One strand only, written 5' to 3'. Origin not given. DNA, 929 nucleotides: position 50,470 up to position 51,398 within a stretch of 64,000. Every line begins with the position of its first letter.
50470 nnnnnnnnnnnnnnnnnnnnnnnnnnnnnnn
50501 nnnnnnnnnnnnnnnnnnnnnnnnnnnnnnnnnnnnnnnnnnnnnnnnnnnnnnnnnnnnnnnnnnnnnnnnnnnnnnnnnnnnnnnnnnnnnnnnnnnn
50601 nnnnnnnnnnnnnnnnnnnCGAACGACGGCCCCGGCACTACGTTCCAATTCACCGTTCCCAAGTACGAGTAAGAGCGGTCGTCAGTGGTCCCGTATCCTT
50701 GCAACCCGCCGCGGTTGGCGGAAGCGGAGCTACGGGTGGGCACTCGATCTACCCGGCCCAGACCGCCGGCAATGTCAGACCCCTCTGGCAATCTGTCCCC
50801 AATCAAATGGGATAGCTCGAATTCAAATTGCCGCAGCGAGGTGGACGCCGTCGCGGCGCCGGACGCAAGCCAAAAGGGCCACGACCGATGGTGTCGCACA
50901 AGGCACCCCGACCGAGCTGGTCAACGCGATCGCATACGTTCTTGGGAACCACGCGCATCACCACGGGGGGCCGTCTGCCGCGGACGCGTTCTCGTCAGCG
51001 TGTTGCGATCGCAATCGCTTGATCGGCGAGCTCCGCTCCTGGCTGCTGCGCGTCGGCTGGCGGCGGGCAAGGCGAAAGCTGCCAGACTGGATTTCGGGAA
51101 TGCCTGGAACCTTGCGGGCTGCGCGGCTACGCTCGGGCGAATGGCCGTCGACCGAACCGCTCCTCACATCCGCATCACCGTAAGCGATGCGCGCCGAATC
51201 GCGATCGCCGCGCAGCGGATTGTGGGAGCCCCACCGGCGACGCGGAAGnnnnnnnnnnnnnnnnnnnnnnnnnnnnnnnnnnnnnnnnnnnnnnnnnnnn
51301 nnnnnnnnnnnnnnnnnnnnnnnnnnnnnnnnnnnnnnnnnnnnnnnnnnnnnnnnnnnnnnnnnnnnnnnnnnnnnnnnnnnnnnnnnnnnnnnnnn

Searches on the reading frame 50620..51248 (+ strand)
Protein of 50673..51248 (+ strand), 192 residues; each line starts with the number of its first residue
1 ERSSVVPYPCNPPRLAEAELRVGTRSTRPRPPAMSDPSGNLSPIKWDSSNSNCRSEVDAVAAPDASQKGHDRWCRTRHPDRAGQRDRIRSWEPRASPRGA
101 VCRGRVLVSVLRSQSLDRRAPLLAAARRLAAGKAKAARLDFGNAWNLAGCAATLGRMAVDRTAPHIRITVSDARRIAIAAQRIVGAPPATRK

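Call 46: search_protein_families(library=pfam, proteins=[window:50673-51248:+, window:50620-51180:+], max_evalue=10)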
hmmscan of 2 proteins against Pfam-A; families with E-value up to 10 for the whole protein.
seq(192 aa): 1 family
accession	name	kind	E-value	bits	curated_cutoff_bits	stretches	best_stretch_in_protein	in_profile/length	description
PF20192.3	DUF6555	-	0.038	14.3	30.5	1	135-179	23-67/74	Family of unknown function (DUF6555)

seq(187 aa): 0 families
